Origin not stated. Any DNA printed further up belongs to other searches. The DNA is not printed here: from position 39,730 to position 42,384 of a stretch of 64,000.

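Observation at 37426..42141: Four-gene operon encoding a candidate periplasmic glycosylation system: PA14-tailed PMT/ArnT-like GT-C transferase, Dpm1-like GT2, UPF0104 flippase-like protein and a secreted cyclophilin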

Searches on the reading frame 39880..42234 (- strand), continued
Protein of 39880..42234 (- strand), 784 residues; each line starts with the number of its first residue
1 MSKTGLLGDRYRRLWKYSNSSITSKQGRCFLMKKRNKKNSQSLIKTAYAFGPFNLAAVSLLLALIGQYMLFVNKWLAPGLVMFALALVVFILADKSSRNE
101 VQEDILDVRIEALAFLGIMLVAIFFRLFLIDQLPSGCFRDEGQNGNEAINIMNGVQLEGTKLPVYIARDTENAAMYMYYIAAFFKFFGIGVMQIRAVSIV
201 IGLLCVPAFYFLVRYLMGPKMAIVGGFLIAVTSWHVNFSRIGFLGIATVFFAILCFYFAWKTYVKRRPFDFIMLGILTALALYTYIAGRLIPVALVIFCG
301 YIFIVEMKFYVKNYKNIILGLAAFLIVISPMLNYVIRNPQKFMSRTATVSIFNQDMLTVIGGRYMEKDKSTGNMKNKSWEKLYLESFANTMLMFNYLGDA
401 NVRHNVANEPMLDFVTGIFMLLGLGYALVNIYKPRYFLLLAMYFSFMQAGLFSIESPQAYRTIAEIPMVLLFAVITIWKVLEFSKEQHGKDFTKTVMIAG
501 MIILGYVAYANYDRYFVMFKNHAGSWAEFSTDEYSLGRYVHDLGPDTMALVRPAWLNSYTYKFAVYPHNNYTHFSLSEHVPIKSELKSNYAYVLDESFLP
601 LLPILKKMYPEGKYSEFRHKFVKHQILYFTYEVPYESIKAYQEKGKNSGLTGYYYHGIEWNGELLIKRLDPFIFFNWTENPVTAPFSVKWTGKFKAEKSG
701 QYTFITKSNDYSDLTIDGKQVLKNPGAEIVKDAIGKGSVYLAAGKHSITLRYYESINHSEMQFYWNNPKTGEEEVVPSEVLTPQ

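Call 42: search_protein_families(library=ncbifam, proteins=[L079:6754-8778:+, L079:8778-9995:+, L079:14947-16920:+, L080:1489-2622:+], max_evalue=0.1)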
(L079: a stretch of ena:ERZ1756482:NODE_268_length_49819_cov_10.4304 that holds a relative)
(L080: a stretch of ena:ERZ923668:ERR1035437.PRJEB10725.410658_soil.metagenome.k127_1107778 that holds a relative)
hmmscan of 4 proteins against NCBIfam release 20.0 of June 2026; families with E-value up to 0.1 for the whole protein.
L079:6754-8778:+ (674 aa): 0 families

L079:8778-9995:+ (405 aa): 0 families

L079:14947-16920:+ (657 aa): 40 families (the best 25 are shown)
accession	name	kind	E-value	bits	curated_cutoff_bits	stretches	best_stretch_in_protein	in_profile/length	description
NF033709.1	PorV_fam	subfamily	6.5e-38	131.1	90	1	26-316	1-325/326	PorV/PorQ family protein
NF006508.0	PRK08944.1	subfamily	8e-26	91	259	1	535-653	172-289/304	MotB family protein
TIGR03350.1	type_VI_ompA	equivalog_domain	2.2e-25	89.2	139.8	1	534-651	22-137/137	type VI secretion system protein TssL, long form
NF053611.1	YiaD_Gzip_OmpA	equivalog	1.1e-23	84.1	175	1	535-651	95-206/206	YiaD family glycine zipper/OmpA-like lipoprotein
NF033711.1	T9SS_PorQ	equivalog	1.3e-22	80.3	220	2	5-241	3-221/335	type IX secretion system protein PorQ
NF005444.0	PRK07033.1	equivalog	2.1e-22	79.7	520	1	538-651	310-421/438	DotU family type VI secretion system protein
NF006542.0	PRK09039.1-1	equivalog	1.6e-21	77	388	1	537-649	502-622/627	peptidoglycan -binding protein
NF006541.1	PRK09038.1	equivalog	3.6e-21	75.9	283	1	534-654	133-251/253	flagellar motor protein MotD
NF005831.1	PRK07734.1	equivalog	1.7e-19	70.6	301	1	512-651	114-248/250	flagellar motor protein MotB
NF005382.1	PRK06925.1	equivalog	3.6e-19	69.9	264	1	536-652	109-224/225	flagellar motor protein MotS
NF053613.1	OMP_toxin_LptF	equivalog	6.9e-19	68.5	400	1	539-651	138-245/256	lipotoxin F family OmpA-related lipoprotein LptF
NF045787.1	OmpABordt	equivalog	1.3e-18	67.4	200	1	533-651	76-189/194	outer membrane protein OmpA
NF005195.1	PRK06667.1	equivalog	1e-17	64.7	300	1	534-653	114-237/241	flagellar motor protein MotB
NF005236.0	PRK06742.1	equivalog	1e-17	64.4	312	1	504-652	80-224/225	flagellar motor protein MotS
NF005999.0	PRK08126.1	subfamily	5.2e-17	61.8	571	1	535-651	316-430/432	hypothetical protein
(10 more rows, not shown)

L080:1489-2622:+ (377 aa): 6 families
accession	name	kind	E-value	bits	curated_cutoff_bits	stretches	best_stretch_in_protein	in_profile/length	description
NF033709.1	PorV_fam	subfamily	4.7e-40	138.2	90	1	34-309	5-326/326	PorV/PorQ family protein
NF033711.1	T9SS_PorQ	equivalog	1e-19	70.8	220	2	38-207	31-196/335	type IX secretion system protein PorQ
NF033710.1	T9SS_OM_PorV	equivalog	9.1e-15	54.7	250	2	31-232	24-244/367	type IX secretion system outer membrane channel protein PorV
NF052325.1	PorVQ2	equivalog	2.4e-11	43.2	325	1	33-199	27-199/354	putative type IX sorting system protein PorV2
NF033636.1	acid_shock_Asr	equivalog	0.074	13.8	50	1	1-24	1-25/119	acid resistance repetitive basic protein Asr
NF050080.1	pilus_FilD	exception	0.081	11.2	970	0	22-71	9-58/549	putative pilus system OmpP1/FadL family transporter FilD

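Call 49: search_solved_structures(query=A3, max_evalue=1)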
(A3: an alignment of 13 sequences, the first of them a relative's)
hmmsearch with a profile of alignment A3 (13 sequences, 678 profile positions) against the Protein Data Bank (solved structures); distinct sequences matched with E-value up to 1: 0.

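Call 85: search_protein_families(library=ncbifam, proteins=[L080:2-1489:+, L080:6429-8519:+], max_evalue=0.01)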
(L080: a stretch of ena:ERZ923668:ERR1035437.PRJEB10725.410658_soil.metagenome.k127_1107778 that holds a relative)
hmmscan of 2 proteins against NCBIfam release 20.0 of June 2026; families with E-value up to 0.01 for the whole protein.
L080:2-1489:+ (495 aa): 2 families
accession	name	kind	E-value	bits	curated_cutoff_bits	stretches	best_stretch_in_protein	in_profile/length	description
NF045625.1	IBP_CFB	equivalog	1.6e-15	57.2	400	1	112-318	49-272/275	ice-binding protein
TIGR04183.1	Por_Secre_tail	domain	5e-09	36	23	1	404-473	2-61/72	T9SS type A sorting domain-containing protein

L080:6429-8519:+ (696 aa): 3 families
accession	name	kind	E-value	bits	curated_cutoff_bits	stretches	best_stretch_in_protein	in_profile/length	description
TIGR04183.1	Por_Secre_tail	domain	4.9e-07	29.6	23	1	616-694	2-71/72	T9SS type A sorting domain-containing protein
NF038113.1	T9SSA_dep_M36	equivalog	4.2e-05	21.9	885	1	614-684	794-860/869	T9SS-dependent M36 family metallopeptidase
NF052323.1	T9SSA_dep_M6i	equivalog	0.00057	17.9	600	1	615-687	960-1032/1043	T9SS-dependent M6-like inactivated metalloprotease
